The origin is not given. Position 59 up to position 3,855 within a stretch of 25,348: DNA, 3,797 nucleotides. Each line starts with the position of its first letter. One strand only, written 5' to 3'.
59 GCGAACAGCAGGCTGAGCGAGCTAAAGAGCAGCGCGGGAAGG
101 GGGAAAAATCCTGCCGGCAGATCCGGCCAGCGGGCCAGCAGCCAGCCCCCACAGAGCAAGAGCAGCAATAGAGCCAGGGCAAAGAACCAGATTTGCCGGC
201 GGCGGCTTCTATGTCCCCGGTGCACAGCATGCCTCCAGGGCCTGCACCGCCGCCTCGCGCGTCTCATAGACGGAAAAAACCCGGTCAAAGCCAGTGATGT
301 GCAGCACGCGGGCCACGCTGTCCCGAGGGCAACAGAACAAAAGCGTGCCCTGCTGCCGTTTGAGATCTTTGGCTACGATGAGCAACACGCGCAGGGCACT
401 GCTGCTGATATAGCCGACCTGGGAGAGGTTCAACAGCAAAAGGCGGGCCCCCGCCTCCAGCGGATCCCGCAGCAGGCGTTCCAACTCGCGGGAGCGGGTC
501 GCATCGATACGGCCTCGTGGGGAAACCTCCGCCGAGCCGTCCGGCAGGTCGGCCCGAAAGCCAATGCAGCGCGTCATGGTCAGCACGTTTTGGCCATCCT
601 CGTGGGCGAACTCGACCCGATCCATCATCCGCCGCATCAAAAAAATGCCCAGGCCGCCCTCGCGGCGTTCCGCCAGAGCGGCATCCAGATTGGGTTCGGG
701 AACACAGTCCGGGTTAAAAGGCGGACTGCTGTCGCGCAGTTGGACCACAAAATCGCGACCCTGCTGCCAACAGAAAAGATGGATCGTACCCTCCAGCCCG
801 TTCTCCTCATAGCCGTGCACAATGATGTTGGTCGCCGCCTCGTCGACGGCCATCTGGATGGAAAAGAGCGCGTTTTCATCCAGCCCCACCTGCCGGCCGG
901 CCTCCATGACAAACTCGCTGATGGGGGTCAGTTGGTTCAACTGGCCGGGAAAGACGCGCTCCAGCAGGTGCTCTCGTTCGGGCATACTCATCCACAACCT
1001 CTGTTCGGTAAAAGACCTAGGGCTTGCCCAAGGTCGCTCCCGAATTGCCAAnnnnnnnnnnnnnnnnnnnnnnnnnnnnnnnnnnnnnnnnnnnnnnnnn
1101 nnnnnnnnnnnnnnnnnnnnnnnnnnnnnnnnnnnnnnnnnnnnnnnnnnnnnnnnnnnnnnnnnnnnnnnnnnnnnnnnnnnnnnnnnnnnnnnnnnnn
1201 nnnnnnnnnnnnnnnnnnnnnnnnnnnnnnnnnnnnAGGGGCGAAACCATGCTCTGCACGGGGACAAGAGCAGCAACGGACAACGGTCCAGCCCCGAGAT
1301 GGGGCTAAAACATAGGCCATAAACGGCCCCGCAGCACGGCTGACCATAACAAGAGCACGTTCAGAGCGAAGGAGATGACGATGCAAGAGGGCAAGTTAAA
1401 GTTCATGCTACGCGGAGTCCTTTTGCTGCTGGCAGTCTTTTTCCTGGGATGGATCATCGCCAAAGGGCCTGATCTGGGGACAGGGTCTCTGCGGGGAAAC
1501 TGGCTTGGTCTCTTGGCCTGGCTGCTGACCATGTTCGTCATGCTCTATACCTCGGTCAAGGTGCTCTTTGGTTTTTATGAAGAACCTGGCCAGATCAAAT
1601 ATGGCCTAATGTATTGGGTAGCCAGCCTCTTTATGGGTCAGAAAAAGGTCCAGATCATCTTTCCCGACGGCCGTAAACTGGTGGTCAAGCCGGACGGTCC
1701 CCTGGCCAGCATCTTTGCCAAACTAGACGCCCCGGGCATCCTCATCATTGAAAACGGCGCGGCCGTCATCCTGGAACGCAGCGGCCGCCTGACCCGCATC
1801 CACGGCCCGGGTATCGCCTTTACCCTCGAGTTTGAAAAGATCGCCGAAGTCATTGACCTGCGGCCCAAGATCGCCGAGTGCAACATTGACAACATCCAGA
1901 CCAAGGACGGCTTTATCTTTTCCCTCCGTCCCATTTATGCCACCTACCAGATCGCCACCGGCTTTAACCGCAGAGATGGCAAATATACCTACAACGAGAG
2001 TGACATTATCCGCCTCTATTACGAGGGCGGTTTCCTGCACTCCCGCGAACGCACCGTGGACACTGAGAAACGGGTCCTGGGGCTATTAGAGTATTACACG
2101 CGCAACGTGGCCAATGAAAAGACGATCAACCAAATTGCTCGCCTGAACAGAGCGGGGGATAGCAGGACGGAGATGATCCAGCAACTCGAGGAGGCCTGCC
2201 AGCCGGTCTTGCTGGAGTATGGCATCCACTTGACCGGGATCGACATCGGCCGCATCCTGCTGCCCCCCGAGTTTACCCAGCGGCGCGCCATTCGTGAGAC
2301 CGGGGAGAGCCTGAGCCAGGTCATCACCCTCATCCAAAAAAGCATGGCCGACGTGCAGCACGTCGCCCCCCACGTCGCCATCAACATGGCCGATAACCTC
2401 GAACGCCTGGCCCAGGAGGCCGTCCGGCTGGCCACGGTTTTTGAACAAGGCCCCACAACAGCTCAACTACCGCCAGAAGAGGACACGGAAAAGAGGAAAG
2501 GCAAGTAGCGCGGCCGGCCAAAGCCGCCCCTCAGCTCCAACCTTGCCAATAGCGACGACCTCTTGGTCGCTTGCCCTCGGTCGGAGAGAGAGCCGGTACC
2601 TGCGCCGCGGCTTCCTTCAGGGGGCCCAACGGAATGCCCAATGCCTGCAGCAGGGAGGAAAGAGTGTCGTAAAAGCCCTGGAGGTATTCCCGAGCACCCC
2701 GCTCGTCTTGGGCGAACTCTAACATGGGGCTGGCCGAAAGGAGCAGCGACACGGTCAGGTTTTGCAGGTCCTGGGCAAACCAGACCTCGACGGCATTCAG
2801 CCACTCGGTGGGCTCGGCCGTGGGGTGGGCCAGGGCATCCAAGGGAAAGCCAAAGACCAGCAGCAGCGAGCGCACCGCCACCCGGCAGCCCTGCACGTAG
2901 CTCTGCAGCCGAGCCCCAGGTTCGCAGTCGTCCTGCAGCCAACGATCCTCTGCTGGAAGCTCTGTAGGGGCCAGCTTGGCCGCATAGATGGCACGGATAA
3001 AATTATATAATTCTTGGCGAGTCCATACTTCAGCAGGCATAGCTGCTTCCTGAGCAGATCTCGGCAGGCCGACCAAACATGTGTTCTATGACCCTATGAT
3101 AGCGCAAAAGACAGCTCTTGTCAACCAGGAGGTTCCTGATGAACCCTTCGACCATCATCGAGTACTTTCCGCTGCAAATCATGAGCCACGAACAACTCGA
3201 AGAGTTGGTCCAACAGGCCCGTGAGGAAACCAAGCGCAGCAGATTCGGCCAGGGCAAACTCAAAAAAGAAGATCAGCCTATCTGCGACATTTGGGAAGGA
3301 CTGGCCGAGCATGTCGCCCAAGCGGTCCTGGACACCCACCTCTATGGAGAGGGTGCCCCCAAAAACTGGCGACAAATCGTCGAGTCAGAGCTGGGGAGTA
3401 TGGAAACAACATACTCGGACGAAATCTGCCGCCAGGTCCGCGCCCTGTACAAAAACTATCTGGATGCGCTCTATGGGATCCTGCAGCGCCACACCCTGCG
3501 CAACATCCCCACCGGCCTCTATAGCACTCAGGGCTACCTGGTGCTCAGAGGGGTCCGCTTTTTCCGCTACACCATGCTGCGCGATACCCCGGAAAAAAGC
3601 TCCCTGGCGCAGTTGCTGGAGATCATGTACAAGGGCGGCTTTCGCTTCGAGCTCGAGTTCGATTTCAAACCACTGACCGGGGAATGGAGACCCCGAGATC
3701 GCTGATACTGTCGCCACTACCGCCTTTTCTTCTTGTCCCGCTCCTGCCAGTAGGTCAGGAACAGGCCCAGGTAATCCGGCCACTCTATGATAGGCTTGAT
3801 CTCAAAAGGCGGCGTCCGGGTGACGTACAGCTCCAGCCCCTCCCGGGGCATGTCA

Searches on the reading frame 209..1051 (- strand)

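Call 26: search_protein_families(library=phrogs, proteins=[window:209-1051:-], max_evalue=0.1)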
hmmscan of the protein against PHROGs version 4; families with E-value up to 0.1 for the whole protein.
window:209-1051:- (280 aa): 1 family
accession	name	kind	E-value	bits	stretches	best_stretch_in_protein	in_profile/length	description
phrog_3364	-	unknown function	0.0003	21.2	0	56-95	140-180/304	-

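Call 29: search_protein_families(library=pfam, proteins=[window:209-1051:-], max_evalue=0.01)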
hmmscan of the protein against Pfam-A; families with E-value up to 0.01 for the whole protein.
window:209-1051:- (280 aa): 3 families
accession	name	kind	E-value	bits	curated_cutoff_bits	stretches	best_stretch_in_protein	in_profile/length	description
PF13581.12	HATPase_c_2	-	3.9e-30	104.9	27.4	1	34-160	1-126/127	Histidine kinase-like ATPase domain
PF01740.26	STAS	-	5.6e-19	68.3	22.6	1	176-268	13-106/106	STAS domain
PF13466.11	STAS_2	-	2.3e-10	40.9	29.2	1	179-256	4-80/80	STAS domain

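Call 62: search_protein_families(library=ncbifam, proteins=[window:209-1051:-], max_evalue=0.1)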
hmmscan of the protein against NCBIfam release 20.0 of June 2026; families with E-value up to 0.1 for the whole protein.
window:209-1051:- (280 aa): 6 families
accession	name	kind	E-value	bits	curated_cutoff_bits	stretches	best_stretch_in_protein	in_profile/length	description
TIGR00377.1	ant_ant_sig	superfamily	3.5e-20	71.9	53.45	1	171-266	11-107/108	anti-sigma factor antagonist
NF003144.0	PRK04069.1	equivalog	5.1e-12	45.5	145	1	59-162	37-142/161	anti-sigma B factor RsbW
NF041045.1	RsbA_anti_sig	subfamily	2.5e-11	43.4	210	1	12-154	165-296/303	anti-sigma factor RsbA family regulatory protein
TIGR01924.1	rsbW_low_gc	equivalog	1.2e-09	37.8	155.05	1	55-163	33-143/159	anti-sigma B factor RsbW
TIGR01925.2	spIIAB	equivalog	1.1e-08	35.1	135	1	56-154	29-126/137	anti-sigma F factor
TIGR02886.1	spore_II_AA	equivalog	2.3e-08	34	114.75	1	179-268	15-105/106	anti-sigma F factor antagonist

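Call 81: search_protein_families(library=padloc, proteins=[window:209-1051:-], max_evalue=0.01)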
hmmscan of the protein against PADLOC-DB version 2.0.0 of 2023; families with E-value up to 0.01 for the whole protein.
window:209-1051:- (280 aa): 0 families

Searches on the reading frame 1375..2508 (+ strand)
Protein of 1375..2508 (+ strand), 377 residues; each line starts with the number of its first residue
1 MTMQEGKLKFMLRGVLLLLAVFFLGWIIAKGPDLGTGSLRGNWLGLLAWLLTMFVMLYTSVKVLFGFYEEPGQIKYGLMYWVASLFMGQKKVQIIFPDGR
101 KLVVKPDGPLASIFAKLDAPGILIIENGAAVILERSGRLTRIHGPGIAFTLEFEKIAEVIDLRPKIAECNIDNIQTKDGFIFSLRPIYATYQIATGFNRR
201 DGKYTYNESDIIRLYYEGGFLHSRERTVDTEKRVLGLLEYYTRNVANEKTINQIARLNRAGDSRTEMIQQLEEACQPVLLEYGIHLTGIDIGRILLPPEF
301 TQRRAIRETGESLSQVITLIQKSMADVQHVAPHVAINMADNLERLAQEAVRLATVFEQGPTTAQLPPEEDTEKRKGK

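Call 15: search_protein_families(library=pfam, proteins=[window:1375-2508:+], max_evalue=0.01)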
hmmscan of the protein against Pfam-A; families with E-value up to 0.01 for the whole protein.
window:1375-2508:+ (377 aa): 1 family
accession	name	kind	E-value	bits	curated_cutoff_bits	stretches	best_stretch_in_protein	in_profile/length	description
PF01145.31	Band_7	-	1.9e-12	48.1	23.6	1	124-309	2-158/176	SPFH domain / Band 7 family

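Call 26: search_protein_families(library=phrogs, proteins=[window:1375-2508:+], max_evalue=0.1)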
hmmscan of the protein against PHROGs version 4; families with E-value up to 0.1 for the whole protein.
window:1375-2508:+ (377 aa): 0 families

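Call 62: search_protein_families(library=ncbifam, proteins=[window:1375-2508:+], max_evalue=0.1)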
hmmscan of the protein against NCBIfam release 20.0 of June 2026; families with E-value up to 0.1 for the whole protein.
window:1375-2508:+ (377 aa): 0 families

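Call 79: search_solved_structures(query=window:1375-2508:+, max_evalue=1)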
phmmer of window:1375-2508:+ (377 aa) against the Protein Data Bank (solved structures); distinct sequences matched with E-value up to 1: 1.
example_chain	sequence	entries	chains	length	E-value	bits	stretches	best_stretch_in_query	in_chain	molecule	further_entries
5fj8_B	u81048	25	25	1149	0.79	12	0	278-331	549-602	DNA-DIRECTED RNA POLYMERASE III SUBUNIT RPC2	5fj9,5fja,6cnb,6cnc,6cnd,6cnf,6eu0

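Call 81: search_protein_families(library=padloc, proteins=[window:1375-2508:+], max_evalue=0.01)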
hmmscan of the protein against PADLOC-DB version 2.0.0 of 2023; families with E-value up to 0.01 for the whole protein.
window:1375-2508:+ (377 aa): 0 families

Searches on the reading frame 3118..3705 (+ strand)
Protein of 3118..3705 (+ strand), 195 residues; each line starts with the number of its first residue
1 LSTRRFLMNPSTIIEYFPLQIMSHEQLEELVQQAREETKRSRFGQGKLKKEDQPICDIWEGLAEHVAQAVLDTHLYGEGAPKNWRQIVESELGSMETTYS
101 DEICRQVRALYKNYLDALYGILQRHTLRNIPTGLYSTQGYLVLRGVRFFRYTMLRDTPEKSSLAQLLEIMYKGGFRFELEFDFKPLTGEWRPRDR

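Call 15: search_protein_families(library=pfam, proteins=[window:3118-3705:+], max_evalue=0.01)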
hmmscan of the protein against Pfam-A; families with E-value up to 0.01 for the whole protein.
window:3118-3705:+ (195 aa): 0 families

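Call 26: search_protein_families(library=phrogs, proteins=[window:3139-3705:+], max_evalue=0.1)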
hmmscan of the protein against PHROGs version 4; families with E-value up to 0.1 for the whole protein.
window:3139-3705:+ (188 aa): 0 families

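Call 29: search_protein_families(library=pfam, proteins=[window:3139-3705:+], max_evalue=0.01)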
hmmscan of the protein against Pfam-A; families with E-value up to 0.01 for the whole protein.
window:3139-3705:+ (188 aa): 0 families

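Call 62: search_protein_families(library=ncbifam, proteins=[window:3139-3705:+], max_evalue=0.1)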
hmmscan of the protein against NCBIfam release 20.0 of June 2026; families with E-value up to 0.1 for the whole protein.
window:3139-3705:+ (188 aa): 0 families

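Call 81: search_protein_families(library=padloc, proteins=[window:3139-3705:+], max_evalue=0.01)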
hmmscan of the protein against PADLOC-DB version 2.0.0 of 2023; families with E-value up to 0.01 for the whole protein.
window:3139-3705:+ (188 aa): 0 families
